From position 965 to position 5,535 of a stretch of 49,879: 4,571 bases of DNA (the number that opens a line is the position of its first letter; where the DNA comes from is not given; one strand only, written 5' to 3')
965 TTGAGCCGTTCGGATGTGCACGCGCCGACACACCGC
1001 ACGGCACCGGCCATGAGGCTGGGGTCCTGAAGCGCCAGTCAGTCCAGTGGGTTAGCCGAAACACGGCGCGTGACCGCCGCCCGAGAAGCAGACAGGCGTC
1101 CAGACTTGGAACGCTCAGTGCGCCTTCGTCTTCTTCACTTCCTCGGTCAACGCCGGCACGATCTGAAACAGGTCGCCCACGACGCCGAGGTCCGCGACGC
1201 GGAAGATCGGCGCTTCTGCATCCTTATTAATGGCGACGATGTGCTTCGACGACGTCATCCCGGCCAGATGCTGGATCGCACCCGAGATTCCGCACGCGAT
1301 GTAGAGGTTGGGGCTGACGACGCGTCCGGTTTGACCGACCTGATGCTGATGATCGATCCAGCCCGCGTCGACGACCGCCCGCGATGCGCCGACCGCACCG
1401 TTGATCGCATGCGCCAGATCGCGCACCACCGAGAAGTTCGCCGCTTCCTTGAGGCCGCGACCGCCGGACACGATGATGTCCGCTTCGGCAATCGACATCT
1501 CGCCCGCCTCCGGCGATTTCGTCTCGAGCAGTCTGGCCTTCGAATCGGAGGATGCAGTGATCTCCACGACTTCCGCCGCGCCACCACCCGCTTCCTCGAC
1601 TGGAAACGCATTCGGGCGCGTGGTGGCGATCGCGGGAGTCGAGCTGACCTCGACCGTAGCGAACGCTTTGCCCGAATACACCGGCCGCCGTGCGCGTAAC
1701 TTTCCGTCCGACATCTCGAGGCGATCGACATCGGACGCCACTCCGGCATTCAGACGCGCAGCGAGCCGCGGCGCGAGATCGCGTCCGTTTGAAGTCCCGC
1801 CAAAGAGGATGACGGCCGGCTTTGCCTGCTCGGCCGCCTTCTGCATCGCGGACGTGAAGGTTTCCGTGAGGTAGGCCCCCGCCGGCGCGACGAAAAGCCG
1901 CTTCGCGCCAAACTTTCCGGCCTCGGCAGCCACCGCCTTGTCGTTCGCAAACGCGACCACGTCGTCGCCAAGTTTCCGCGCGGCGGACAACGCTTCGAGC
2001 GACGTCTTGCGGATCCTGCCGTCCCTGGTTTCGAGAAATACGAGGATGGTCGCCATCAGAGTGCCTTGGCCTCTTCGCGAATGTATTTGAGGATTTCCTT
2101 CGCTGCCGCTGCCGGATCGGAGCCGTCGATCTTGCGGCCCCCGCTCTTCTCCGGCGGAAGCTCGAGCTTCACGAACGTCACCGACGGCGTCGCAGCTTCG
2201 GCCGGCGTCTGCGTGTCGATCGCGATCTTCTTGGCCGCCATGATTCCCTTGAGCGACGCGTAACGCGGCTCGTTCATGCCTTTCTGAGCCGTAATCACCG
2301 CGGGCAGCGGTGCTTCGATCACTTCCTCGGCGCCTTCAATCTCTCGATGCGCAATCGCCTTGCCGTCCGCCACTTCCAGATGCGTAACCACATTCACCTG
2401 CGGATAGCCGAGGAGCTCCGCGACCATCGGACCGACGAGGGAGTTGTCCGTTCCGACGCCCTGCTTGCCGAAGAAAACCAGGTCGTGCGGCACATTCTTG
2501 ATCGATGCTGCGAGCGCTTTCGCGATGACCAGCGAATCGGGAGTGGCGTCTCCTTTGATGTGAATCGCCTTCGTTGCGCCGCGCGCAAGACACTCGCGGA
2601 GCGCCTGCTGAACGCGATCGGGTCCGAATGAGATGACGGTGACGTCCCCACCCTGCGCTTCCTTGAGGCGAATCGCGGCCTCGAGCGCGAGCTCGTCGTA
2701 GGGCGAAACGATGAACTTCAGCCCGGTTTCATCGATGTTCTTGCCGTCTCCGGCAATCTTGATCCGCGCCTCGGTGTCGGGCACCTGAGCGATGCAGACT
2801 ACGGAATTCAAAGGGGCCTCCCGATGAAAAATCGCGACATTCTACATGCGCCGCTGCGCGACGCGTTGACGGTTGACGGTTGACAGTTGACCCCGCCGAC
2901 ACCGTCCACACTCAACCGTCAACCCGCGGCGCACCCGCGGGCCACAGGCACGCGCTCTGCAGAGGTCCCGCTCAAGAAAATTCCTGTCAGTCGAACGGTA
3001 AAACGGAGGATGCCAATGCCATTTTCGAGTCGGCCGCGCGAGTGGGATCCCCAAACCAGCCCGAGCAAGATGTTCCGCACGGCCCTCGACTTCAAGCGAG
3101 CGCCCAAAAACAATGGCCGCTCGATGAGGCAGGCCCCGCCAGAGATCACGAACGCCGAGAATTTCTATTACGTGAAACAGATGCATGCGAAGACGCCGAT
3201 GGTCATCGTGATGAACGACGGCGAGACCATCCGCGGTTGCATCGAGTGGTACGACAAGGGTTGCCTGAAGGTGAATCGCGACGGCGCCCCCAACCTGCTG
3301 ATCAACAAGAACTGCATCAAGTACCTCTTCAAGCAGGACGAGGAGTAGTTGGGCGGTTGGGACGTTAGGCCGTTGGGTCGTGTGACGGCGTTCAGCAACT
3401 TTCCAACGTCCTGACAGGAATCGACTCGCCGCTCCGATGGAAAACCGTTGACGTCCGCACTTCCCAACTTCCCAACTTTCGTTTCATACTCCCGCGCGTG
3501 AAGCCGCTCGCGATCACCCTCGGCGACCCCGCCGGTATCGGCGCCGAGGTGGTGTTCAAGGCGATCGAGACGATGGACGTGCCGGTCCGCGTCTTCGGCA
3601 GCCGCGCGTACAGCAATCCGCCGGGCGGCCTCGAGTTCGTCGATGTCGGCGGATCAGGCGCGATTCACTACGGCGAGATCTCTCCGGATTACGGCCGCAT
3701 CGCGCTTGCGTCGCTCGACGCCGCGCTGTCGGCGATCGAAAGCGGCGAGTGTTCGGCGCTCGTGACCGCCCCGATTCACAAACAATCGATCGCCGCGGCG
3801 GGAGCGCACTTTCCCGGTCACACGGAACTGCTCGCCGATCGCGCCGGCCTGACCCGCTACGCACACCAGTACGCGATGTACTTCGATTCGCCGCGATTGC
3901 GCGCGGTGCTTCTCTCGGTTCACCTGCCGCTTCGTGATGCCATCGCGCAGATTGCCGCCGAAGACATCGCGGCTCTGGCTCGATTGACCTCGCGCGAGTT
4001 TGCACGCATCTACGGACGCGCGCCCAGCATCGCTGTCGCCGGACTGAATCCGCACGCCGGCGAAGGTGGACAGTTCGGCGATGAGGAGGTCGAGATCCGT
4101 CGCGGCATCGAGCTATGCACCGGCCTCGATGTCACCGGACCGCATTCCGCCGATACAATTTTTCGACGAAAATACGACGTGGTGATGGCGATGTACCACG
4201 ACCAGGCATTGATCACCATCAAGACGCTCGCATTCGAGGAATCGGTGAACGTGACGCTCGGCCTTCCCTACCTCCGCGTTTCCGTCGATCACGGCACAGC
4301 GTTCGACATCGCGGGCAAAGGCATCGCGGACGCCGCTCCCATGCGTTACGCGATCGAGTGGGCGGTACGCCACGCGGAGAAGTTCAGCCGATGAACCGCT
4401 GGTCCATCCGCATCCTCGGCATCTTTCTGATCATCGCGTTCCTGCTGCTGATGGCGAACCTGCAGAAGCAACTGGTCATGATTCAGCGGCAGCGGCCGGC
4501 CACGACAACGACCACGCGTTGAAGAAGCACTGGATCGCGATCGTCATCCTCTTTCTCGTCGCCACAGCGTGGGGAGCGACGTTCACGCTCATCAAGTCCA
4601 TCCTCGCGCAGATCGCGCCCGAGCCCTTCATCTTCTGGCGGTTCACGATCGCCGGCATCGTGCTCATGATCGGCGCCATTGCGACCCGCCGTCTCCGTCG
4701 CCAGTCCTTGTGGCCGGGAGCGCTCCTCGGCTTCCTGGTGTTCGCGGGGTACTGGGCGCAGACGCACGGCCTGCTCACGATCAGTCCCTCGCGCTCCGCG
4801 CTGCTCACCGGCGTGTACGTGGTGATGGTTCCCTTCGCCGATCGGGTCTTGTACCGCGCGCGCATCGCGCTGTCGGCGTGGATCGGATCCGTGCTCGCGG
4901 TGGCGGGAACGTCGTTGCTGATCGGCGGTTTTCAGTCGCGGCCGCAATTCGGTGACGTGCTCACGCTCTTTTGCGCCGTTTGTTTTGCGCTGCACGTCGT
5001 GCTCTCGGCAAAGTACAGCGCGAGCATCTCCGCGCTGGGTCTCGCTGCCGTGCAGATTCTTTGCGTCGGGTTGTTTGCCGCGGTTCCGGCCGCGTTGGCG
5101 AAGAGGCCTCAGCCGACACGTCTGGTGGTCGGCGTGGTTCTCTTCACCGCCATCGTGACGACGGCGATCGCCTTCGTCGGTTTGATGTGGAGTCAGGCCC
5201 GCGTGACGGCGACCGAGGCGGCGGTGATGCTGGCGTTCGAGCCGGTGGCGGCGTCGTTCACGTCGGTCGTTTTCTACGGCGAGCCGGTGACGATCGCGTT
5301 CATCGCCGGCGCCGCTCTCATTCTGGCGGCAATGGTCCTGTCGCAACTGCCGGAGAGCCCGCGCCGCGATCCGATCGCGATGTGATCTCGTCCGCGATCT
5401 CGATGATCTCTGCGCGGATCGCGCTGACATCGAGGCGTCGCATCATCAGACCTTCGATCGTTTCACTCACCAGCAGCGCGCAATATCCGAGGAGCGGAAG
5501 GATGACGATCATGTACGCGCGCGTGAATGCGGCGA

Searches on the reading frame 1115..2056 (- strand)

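Call 26: search_protein_families(library=pfam, proteins=[window:1115-2056:-], max_evalue=0.001)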
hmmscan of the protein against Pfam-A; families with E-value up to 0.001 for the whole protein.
window:1115-2056:- (313 aa): 2 families
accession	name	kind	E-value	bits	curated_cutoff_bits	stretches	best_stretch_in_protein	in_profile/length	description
PF01012.27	ETF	-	4.4e-39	134.6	26.7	1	4-169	1-179/181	Electron transfer flavoprotein domain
PF00766.25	ETF_alpha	-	6.7e-37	125.8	27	1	189-267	2-80/81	Electron transfer flavoprotein FAD-binding domain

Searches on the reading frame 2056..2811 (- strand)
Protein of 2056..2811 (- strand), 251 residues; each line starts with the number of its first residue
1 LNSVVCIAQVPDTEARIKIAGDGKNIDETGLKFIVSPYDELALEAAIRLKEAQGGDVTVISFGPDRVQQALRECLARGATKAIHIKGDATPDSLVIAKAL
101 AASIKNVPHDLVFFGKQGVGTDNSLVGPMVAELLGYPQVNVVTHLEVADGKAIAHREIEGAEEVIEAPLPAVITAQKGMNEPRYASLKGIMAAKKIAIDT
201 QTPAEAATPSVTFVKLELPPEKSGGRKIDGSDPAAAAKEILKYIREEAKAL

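Call 26: search_protein_families(library=pfam, proteins=[window:2056-2811:-], max_evalue=0.001)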
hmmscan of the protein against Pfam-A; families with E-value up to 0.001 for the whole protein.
window:2056-2811:- (251 aa): 1 family
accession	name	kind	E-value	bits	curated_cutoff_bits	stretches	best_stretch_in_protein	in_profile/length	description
PF01012.27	ETF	-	4.7e-43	147.5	26.7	1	26-205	4-180/181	Electron transfer flavoprotein domain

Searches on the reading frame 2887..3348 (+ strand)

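Call 26: search_protein_families(library=pfam, proteins=[window:2887-3348:+], max_evalue=0.001)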
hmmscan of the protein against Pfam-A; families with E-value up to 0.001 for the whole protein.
window:2887-3348:+ (153 aa): 1 family
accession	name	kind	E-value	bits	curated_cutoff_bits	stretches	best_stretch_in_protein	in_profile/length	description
PF21979.2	Hfq_1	-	1.6e-06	28.6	27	1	101-147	13-59/61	Hfq related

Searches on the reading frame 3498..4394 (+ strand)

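Call 26: search_protein_families(library=pfam, proteins=[window:3498-4394:+], max_evalue=0.001)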
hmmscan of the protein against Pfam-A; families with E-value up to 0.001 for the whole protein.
window:3498-4394:+ (298 aa): 1 family
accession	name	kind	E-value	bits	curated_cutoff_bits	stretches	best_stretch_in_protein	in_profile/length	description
PF04166.17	PdxA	-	7.9e-83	278.6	27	1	27-289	22-286/286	Pyridoxal phosphate biosynthetic protein PdxA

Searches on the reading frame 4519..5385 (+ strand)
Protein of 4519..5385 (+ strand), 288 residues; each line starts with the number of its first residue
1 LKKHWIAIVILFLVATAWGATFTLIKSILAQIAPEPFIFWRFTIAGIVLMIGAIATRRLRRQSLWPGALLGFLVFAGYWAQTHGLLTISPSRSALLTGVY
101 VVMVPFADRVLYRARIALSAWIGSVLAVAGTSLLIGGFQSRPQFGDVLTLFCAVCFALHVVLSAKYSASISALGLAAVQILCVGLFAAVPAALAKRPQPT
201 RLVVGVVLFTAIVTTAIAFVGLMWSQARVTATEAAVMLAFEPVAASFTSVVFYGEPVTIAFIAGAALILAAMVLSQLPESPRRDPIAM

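Call 26: search_protein_families(library=pfam, proteins=[window:4519-5385:+], max_evalue=0.001)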
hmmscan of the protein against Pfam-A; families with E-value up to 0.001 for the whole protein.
window:4519-5385:+ (288 aa): 1 family
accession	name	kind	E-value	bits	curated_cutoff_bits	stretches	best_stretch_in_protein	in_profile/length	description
PF00892.27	EamA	-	3.1e-34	118.6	28.2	2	6-135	2-134/135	EamA-like transporter family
